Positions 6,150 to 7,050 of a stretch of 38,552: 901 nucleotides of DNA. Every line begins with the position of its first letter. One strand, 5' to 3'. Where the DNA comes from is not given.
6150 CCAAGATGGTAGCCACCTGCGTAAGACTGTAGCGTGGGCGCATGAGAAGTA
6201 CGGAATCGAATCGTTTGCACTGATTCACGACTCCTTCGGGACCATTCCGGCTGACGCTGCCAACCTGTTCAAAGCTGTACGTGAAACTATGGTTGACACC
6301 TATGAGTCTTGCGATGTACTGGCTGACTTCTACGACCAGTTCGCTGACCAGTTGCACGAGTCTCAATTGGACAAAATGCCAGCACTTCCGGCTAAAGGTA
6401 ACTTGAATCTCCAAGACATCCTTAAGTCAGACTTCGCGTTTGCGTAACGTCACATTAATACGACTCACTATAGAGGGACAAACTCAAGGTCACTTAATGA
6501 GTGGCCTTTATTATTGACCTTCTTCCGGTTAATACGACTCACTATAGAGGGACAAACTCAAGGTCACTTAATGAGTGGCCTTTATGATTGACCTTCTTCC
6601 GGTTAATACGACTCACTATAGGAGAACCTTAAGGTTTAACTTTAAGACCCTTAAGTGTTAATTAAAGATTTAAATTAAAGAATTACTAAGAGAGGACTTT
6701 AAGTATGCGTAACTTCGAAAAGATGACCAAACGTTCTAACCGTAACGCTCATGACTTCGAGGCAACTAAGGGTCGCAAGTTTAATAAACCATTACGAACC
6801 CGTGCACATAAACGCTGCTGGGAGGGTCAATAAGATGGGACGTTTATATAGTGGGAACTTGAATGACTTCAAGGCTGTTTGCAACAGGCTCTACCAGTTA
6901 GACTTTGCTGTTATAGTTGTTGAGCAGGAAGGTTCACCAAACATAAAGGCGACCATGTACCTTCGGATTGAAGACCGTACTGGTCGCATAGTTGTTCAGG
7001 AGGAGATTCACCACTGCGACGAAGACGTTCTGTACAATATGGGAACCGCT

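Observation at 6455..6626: Tandem duplication of the phi1.1A promoter plus R1.1 hairpin next to the primary origin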

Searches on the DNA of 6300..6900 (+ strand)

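Call 4: search_dna_similar(query=window:6300-6760:+, collection=phages, mode=near, max_rows=60)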
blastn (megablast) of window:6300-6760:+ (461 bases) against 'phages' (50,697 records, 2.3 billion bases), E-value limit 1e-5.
Records with a match: 275; places in all: 279; records where one place covers at least 80% of the query: 166.
Best place of each record, by identity: >=99% 2; 95-99% 37; 90-95% 144; 80-90% 86; 60-80% 6.
By first word of the organism name: Escherichia 143; Klebsiella 83; Yersinia 15; Salmonella 9; Teseptimavirus 7; Enterobacteria 4; Shigella 4; Serratia 2; Raoultella 2; Erwinia 2; and 4 more.
By host as written in the record: - 97; Klebsiella pneumoniae 45; Escherichia coli 22; Escherichia coli rfaC 14; Klebsiella pneumoniae 135080 9; Yersinia pestis 7; Escherichia coli BL21 5; Escherichia coli BL21(DE3) 5; and 44 more.
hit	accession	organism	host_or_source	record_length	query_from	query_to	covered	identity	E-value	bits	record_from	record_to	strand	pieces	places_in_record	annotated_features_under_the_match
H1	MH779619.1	Enterobacteria phage vB_EcoP_IME390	Escherichia coli BL21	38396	1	461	100%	100.0%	0e+0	852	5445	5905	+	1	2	DNA-directed RNA polymerase | hypothetical protein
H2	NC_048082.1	Enterobacteria phage vB_EcoP_IME390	Escherichia coli BL21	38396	1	461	100%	100.0%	0e+0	852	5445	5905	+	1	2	RNA polymerase | hypothetical protein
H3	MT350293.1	Enterococcus phage EFA-2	Enterococcus faecalis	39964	1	461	100%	97.3%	5e-113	815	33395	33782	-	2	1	RNA polymerase | hypothetical protein | dGTPase inhibitor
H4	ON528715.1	Shigella phage ESh1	Shigella sp.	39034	1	458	99%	97.9%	1e-113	826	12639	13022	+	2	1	DNA-directed RNA polymerase | dGTP triphosphohydrolase inhibitor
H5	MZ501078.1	Escherichia phage JacobBurckhardt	Escherichia coli K-12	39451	1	461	100%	96.7%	6e-112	808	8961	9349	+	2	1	RNA polymerase | hypothetical protein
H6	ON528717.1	Shigella phage ESh3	Shigella sp.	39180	1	461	100%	96.7%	5e-113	799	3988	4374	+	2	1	DNA-directed RNA polymerase | hypothetical protein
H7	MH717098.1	Escherichia phage N30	Escherichia coli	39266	1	461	100%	96.7%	2e-107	788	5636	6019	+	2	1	RNA polymerase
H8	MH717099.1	Escherichia phage C5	Escherichia coli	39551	1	461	100%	96.7%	2e-107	788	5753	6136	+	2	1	RNA polymerase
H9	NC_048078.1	Escherichia phage N30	Escherichia coli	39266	1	461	100%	96.7%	2e-107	788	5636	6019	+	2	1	RNA polymerase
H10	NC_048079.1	Escherichia phage C5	Escherichia coli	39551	1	461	100%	96.7%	2e-107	788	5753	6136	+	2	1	RNA polymerase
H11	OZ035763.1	Teseptimavirus PDP351P2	-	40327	1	461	100%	96.5%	2e-111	794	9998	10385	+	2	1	record has no annotation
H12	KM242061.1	Escherichia phage CICC 80001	Escherichia coli HY05C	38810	1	461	100%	96.5%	3e-110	793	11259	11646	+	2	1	DNA-directed RNA polymerase | hypothetical protein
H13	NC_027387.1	Escherichia phage CICC 80001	Escherichia coli HY05C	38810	1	461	100%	96.5%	3e-110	793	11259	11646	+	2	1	RNA polymerase | hypothetical protein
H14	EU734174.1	Escherichia phage 13a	Escherichia coli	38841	1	461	100%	95.9%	6e-107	777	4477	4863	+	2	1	1: gp1 | 1.1: gp1.1 | promoter (x2)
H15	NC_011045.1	Escherichia phage 13a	Escherichia coli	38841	1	461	100%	95.9%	6e-107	777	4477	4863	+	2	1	1: RNA polymerase | 1.1: gp1.1 | promoter (x2)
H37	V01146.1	Escherichia phage T7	-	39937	2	461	100%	94.6%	1e-103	738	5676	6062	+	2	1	unnamed protein product; gene 1, T7 RNA polymerase | unnamed protein product; gene 1.1 | promoter (x2)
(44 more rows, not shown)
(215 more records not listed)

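Call 7: get_annotated_region(hit=H37, flank=600)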
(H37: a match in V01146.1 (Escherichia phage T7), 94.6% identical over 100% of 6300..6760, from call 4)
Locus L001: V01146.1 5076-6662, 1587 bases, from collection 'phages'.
description: Genome of bacteriophage T7.
organism: Escherichia phage T7 (NCBI taxid 10760)
taxonomy: Viruses; Duplodnaviria; Heunggongvirae; Uroviricota; Caudoviricetes; Autographiviridae; Studiervirinae; Teseptimavirus; Teseptimavirus T7
host: -; source: -; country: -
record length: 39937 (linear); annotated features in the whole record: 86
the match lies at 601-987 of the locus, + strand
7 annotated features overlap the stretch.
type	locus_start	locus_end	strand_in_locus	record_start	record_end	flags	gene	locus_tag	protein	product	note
CDS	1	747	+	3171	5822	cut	-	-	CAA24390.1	-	unnamed protein product; gene 1, T7 RNA polymerase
regulatory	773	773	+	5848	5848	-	-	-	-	promoter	T7 promoter phi1.1A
regulatory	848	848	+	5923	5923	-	-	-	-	promoter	T7 promoter phi1.1B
CDS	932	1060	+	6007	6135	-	-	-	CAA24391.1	-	unnamed protein product; gene 1.1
CDS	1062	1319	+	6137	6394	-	-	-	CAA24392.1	-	unnamed protein product; gene 1.2, inhibits host dGTP triphosphohydrolase [8] /target for F plasmid exclusion [11]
regulatory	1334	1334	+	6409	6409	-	-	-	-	promoter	T7 promoter phi1.3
CDS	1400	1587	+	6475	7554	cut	-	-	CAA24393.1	-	unnamed protein product; gene 1.3, DNA ligase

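Call 8: get_annotated_region(hit=H1, flank=600)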
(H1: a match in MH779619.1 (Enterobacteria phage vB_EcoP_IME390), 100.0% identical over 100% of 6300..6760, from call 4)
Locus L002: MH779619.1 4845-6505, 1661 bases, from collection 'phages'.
description: Enterobacteria phage vB_EcoP_IME390, complete genome.
organism: Enterobacteria phage vB_EcoP_IME390 (NCBI taxid 2315471)
taxonomy: Viruses; Duplodnaviria; Heunggongvirae; Uroviricota; Caudoviricetes; Autographiviridae; Studiervirinae; Teseptimavirus; Teseptimavirus IME390
host: Escherichia coli BL21; source: sewage; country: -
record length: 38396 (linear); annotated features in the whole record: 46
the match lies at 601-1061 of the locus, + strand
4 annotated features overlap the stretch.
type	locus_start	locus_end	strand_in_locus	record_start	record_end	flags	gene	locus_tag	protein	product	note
CDS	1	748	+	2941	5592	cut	-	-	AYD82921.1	DNA-directed RNA polymerase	-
CDS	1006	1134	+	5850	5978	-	-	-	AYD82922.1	hypothetical protein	-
CDS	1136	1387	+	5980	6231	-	-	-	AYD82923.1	dGTP triphosphohydrolase inhibitor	-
CDS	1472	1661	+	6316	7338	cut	-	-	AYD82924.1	DNA ligase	-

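Call 9: search_dna_similar(query=window:6575-6650:+, collection=phages, mode=near, max_rows=5)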
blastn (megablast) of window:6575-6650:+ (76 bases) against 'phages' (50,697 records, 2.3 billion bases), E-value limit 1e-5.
Records with a match: 166; places in all: 168; records where one place covers at least 80% of the query: 162.
Best place of each record, by identity: >=99% 126; 95-99% 34; 90-95% 6.
By first word of the organism name: Escherichia 134; Yersinia 12; Teseptimavirus 5; Salmonella 4; Enterobacteria 3; Shigella 3; Serratia 2; Enterococcus 1; Edwardsiella 1; Cedecea 1.
By host as written in the record: - 87; Escherichia coli 19; Escherichia coli rfaC 13; Yersinia pestis 7; Escherichia coli BL21 5; Shigella sp. 3; Escherichia coli B 3; Escherichia coli BL21(DE3) 3; and 19 more.
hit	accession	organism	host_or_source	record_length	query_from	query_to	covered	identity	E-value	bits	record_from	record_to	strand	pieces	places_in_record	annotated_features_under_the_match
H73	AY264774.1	Escherichia phage T7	-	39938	1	76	100%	100.0%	3e-32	141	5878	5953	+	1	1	none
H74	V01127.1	Escherichia phage T7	-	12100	1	76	100%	100.0%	3e-32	141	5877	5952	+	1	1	none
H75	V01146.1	Escherichia phage T7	-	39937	1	76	100%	100.0%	3e-32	141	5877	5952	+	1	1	promoter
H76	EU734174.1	Escherichia phage 13a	Escherichia coli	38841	1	76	100%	100.0%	3e-32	141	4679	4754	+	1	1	promoter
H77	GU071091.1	Escherichia phage T7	-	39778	1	76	100%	100.0%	3e-32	141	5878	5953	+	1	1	none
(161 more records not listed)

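Call 10: search_dna_similar(query=window:6500-6570:+, collection=phages, mode=distant, max_rows=30)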
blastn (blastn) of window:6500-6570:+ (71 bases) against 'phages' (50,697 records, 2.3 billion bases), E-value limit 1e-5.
Records with a match: 171; places in all: 332; records where one place covers at least 80% of the query: 166.
Best place of each record, by identity: >=99% 5; 95-99% 5; 90-95% 4; 80-90% 157.
By first word of the organism name: Escherichia 137; Yersinia 13; Teseptimavirus 7; Shigella 4; Enterobacteria 3; Salmonella 3; Cedecea 1; Serratia 1; Enterococcus 1; Edwardsiella 1.
By host as written in the record: - 87; Escherichia coli 22; Escherichia coli rfaC 14; Yersinia pestis 7; Escherichia coli BL21 5; Shigella sp. 4; Escherichia coli B 4; Escherichia coli str. K-12 substr. MG1655 3; and 17 more.
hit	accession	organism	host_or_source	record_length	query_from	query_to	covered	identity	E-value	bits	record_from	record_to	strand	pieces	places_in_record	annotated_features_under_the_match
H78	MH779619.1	Enterobacteria phage vB_EcoP_IME390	Escherichia coli BL21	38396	1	71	100%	100.0%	1e-28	129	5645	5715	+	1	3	none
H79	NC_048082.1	Enterobacteria phage vB_EcoP_IME390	Escherichia coli BL21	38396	1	71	100%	100.0%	1e-28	129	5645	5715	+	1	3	none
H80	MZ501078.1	Escherichia phage JacobBurckhardt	Escherichia coli K-12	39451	1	71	100%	95.8%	4e-15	158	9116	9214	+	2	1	none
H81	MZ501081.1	Escherichia phage JeanTinguely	Escherichia coli K-12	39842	1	67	94%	98.8%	1e-14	153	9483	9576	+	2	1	none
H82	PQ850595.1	Escherichia phage AnnaIndermaur_Bas104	Escherichia coli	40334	1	67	94%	95.7%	2e-13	149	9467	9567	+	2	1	none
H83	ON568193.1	Cedecea phage Yanou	Cedecea davisae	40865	1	67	94%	95.7%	2e-13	149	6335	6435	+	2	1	none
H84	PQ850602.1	Escherichia phage EmilieLinder_Bas103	Escherichia coli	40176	1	67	94%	95.7%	4e-15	149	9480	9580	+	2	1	none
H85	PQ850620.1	Escherichia phage MeretOppenheim_Bas102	Escherichia coli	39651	1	67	94%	90.2%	9e-11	123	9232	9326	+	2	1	none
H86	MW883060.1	Escherichia phage vB_EcoP_SYGE1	Escherichia coli str. K-12 substr. ...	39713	1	65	92%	90.8%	3e-16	88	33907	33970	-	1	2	none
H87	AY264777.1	Escherichia phage T7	-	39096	1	65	92%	89.2%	4e-15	85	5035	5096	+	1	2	none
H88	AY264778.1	Escherichia phage T7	-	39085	1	65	92%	89.2%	4e-15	85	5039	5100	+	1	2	none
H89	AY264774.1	Escherichia phage T7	-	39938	1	65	92%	89.2%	4e-15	85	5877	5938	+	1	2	none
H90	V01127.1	Escherichia phage T7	-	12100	1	65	92%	89.2%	4e-15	85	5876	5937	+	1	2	none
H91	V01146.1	Escherichia phage T7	-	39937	1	65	92%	89.2%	4e-15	85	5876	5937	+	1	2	promoter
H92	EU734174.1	Escherichia phage 13a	Escherichia coli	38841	1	65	92%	89.2%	4e-15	85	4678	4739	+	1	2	promoter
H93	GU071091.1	Escherichia phage T7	-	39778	1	65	92%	89.2%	4e-15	85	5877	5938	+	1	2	none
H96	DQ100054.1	Enterobacteria phage T7.1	-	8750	1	65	92%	89.2%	4e-15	85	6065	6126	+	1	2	section alpha of T7.1 (Revision 1) as constructed by the Endy group | promoter | RSL_R1.1 | C_R1.1; putative RNaseIII cut site | S_phi1.1B; phi1.1B mRNA start site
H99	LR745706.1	Escherichia phage T7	-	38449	1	65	92%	89.2%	4e-15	85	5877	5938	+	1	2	none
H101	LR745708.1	Escherichia phage T7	-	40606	1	65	92%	89.2%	4e-15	85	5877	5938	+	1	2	none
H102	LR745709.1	Escherichia phage T7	-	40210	1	65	92%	89.2%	4e-15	85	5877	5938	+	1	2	none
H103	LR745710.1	Escherichia phage T7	-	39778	1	65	92%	89.2%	4e-15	85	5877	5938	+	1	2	none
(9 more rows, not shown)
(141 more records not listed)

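Call 16: get_annotated_region(hit=H12, flank=300)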
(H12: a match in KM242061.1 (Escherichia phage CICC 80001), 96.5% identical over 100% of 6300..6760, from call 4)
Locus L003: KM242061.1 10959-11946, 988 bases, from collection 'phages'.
description: Escherichia phage CICC 80001, complete genome.
organism: Escherichia phage CICC 80001 (NCBI taxid 1527506)
taxonomy: Viruses; Duplodnaviria; Heunggongvirae; Uroviricota; Caudoviricetes; Autographiviridae; Studiervirinae; Teseptimavirus; Teseptimavirus CICC80001
host: Escherichia coli HY05C; source: -; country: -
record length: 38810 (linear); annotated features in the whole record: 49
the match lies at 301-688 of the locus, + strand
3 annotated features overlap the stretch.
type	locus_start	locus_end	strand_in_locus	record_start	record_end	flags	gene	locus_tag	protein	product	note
CDS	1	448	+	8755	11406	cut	-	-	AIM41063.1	DNA-directed RNA polymerase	T7-like DNA-directed RNA polymerase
CDS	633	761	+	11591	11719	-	-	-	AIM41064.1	hypothetical protein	-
CDS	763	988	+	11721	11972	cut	-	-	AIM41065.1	dGTP triphosphohydrolase inhibitor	-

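Call 17: get_annotated_region(hit=H4, flank=300)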
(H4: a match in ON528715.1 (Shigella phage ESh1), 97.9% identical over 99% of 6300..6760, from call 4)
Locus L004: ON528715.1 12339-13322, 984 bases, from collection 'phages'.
description: UNVERIFIED: Shigella phage ESh1, complete genome.
organism: Shigella phage ESh1 (NCBI taxid 2950757)
taxonomy: Viruses; Duplodnaviria; Heunggongvirae; Uroviricota; Caudoviricetes; Autographiviridae; Studiervirinae; Teseptimavirus
host: Shigella sp.; source: -; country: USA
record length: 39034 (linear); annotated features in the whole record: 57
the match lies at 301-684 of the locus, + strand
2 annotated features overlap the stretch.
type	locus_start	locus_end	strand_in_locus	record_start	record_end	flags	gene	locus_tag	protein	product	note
CDS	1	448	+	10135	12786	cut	-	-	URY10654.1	DNA-directed RNA polymerase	rasttk_feature_annotation_tool=annotate_proteins_km er_v2; rasttk_feature_creation_tool=/opt/patric-common/ ...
CDS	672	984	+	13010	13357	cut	-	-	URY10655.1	dGTP triphosphohydrolase inhibitor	rasttk_feature_annotation_tool=annotate_proteins_si milarity; rasttk_feature_creation_tool=/opt/patric-common/ ...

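Call 18: get_annotated_region(hit=H5, flank=300)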
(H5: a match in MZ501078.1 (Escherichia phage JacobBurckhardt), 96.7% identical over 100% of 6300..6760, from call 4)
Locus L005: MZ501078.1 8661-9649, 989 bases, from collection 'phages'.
description: Escherichia phage JacobBurckhardt, complete genome.
organism: Escherichia phage JacobBurckhardt (NCBI taxid 2852037)
taxonomy: Viruses; Duplodnaviria; Heunggongvirae; Uroviricota; Caudoviricetes; Autographiviridae; Studiervirinae; Teseptimavirus
host: Escherichia coli K-12; source: sewage plant inflow; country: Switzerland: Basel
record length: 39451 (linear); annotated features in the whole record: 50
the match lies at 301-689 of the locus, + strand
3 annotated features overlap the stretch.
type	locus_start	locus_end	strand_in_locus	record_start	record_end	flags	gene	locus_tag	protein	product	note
CDS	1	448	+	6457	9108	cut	-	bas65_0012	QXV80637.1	RNA polymerase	T3/T7-like RNA polymerase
CDS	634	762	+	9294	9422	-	-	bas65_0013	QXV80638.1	hypothetical protein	-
CDS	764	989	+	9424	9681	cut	-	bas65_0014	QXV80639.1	host dGTPase inhibitor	-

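Call 19: get_annotated_region(hit=H14, flank=300)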
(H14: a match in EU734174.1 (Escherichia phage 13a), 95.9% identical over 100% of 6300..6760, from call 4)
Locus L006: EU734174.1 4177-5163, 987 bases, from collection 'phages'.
description: Enterobacteria phage 13a, complete genome.
organism: Escherichia phage 13a (NCBI taxid 532076)
taxonomy: Viruses; Duplodnaviria; Heunggongvirae; Uroviricota; Caudoviricetes; Autographiviridae; Studiervirinae; Teseptimavirus; Teseptimavirus 13a
host: Escherichia coli; source: -; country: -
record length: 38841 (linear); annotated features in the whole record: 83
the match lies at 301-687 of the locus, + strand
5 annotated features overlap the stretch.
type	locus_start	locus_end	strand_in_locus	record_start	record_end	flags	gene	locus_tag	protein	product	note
CDS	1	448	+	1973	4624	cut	1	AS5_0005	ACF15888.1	gp1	-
regulatory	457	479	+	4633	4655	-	-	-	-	promoter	phi1.1A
regulatory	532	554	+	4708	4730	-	-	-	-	promoter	phi1.1B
CDS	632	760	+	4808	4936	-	1.1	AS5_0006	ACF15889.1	gp1.1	-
CDS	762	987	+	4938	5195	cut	1.2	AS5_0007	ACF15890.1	gp1.2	-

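Call 20: get_annotated_region(hit=H96, flank=300)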
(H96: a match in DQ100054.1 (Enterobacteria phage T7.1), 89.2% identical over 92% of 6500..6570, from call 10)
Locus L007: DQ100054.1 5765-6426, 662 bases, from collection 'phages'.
description: Bacteriophage T7.1 section alpha sequence.
organism: Enterobacteria phage T7.1 (NCBI taxid 338882)
taxonomy: Viruses; Duplodnaviria; Heunggongvirae; Uroviricota; Caudoviricetes; Autographiviridae; Studiervirinae; Teseptimavirus; Teseptimavirus T7
host: -; source: -; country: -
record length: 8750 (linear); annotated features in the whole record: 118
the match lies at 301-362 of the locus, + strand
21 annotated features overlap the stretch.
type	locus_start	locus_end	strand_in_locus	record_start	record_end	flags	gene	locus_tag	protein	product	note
misc_feature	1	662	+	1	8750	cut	-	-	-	-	section alpha of T7.1 (Revision 1) as constructed by the Endy group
CDS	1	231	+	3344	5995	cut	-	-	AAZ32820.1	protein 1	gp1; gene 1; three silent mutational differences from wild-type probably cause no change in function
regulatory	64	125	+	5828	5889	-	-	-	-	promoter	S1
misc_feature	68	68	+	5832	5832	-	-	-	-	-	-45_S1; conserved -45 base of S1 promoter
regulatory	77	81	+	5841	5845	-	-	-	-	minus_35_signal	-35_S1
regulatory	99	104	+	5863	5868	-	-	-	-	minus_10_signal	-10_S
misc_feature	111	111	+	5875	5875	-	-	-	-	-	S_S1; S1 mRNA start site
misc_feature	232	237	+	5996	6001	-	-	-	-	-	D11-R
misc_feature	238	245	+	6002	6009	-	-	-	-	-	D12-L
regulatory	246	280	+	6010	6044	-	-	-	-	promoter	phi1.1A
stem_loop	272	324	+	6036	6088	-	-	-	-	-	RSL_R1.1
misc_feature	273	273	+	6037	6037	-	-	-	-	-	S_phi1.1A; phi1.1A mRNA start site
misc_feature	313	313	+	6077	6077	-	-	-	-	-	C_R1.1; putative RNaseIII cut site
regulatory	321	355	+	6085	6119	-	-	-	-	promoter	phi1.1.B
misc_feature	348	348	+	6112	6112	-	-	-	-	-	S_phi1.1B; phi1.1B mRNA start site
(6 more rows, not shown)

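Call 25: search_dna_similar(query=window:6486-6530:+, collection=phages, mode=distant, max_rows=12)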
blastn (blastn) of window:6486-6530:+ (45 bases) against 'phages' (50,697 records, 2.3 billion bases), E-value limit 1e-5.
Records with a match: 147; places in all: 149; records where one place covers at least 80% of the query: 23.
Best place of each record, by identity: >=99% 2; 95-99% 132; 90-95% 6; 80-90% 7.
By first word of the organism name: Escherichia 129; Teseptimavirus 5; Yersinia 4; Enterobacteria 3; Shigella 3; Enterococcus 1; Salmonella 1; Serratia 1.
By host as written in the record: - 82; Escherichia coli 20; Escherichia coli rfaC 13; Escherichia coli BL21 5; Escherichia coli str. K-12 substr. MG1655 3; Shigella sp. 3; Yersinia enterocolitica 3; Escherichia coli B 3; and 11 more.
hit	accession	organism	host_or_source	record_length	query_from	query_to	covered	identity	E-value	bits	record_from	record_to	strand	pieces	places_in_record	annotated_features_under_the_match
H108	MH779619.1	Enterobacteria phage vB_EcoP_IME390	Escherichia coli BL21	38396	1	45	100%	100.0%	6e-15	82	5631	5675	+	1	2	none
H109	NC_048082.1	Enterobacteria phage vB_EcoP_IME390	Escherichia coli BL21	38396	1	45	100%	100.0%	6e-15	82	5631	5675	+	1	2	none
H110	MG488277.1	Escherichia phage EG1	Escherichia coli str. K-12 substr. ...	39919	1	45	100%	97.8%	3e-13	78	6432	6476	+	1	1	none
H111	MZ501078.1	Escherichia phage JacobBurckhardt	Escherichia coli K-12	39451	1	45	100%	97.8%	3e-13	78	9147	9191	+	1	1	none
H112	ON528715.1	Shigella phage ESh1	Shigella sp.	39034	1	45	100%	97.8%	3e-13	78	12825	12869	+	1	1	none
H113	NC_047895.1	Escherichia phage EG1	Escherichia coli str. K-12 substr. ...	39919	1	45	100%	97.8%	3e-13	78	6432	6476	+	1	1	none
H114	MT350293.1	Enterococcus phage EFA-2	Enterococcus faecalis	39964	1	45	100%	93.5%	5e-10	67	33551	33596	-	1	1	none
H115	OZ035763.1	Teseptimavirus PDP351P2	-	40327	1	45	100%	93.5%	5e-10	67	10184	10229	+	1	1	record has no annotation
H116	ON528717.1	Shigella phage ESh3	Shigella sp.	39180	1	45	100%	93.3%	1e-10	69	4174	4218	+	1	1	none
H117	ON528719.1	Shigella phage ESh6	Shigella sp.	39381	1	45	100%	91.3%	6e-9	63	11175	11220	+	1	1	none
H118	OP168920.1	Yersinia phage vB_YenP_WX1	Yersinia enterocolitica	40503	1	45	100%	91.3%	6e-9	63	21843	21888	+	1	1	none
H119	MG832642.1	Escherichia phage HZ2R8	Escherichia coli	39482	1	45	100%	89.4%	8e-7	56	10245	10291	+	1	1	none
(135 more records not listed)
